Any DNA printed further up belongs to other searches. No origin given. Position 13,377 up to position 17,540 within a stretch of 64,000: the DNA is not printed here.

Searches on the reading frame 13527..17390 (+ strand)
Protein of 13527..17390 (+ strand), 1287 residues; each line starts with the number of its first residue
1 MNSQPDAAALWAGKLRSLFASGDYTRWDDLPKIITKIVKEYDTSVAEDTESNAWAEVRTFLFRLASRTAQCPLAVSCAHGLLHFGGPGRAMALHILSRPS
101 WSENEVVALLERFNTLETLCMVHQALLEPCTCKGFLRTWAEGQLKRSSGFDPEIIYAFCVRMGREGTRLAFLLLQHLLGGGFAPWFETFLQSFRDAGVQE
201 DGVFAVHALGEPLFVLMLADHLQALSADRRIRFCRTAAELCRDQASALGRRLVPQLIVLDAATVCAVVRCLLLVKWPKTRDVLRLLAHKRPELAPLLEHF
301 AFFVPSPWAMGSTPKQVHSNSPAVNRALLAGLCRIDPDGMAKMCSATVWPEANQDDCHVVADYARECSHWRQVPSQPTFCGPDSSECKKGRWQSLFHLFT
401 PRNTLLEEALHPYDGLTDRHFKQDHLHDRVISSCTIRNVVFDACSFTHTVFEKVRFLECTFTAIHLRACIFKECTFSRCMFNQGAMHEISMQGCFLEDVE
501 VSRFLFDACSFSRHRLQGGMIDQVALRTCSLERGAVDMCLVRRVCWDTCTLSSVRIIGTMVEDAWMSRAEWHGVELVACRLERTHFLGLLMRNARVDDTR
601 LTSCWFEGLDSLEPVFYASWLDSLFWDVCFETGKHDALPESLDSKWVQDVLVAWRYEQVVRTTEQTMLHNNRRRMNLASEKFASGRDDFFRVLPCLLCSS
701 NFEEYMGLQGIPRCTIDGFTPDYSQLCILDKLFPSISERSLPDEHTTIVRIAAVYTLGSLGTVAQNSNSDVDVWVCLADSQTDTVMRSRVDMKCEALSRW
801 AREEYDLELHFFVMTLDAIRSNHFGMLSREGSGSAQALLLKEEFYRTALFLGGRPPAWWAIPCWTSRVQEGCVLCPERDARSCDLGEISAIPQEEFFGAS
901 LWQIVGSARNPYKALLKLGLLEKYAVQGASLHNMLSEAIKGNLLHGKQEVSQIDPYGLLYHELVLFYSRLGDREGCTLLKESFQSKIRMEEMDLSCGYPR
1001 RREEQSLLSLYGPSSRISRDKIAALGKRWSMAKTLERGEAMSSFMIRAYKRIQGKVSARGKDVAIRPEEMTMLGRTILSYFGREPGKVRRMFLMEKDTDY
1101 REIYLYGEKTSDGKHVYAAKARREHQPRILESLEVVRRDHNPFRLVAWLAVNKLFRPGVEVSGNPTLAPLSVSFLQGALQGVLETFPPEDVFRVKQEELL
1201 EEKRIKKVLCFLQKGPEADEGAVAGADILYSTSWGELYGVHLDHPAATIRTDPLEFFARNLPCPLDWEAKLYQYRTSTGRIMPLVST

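Call 48: search_protein_families(library=pfam, proteins=[window:13527-17390:+], max_evalue=0.0001)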
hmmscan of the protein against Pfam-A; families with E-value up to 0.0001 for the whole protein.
window:13527-17390:+ (1287 aa): 5 families
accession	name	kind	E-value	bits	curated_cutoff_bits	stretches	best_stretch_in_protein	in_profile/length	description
PF12633.13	Adenyl_cycl_N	-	1.3e-45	156.3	27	1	662-859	4-199/199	Adenylate cyclase NT domain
PF01295.23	Adenylate_cycl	-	3.1e-33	115.7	27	1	884-1212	4-332/601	Adenylate cyclase, class-I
PF13599.13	Pentapeptide_4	-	3e-15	56.5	38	2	434-501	1-68/78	Pentapeptide repeat region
PF13576.12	Pentapeptide_3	-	3.4e-06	27.6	27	0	434-464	10-42/48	Pentapeptide repeats (9 copies)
PF23894.2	LD_SV2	-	1.7e-05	25.5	29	0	426-498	17-89/92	SV2A/B/C luminal domain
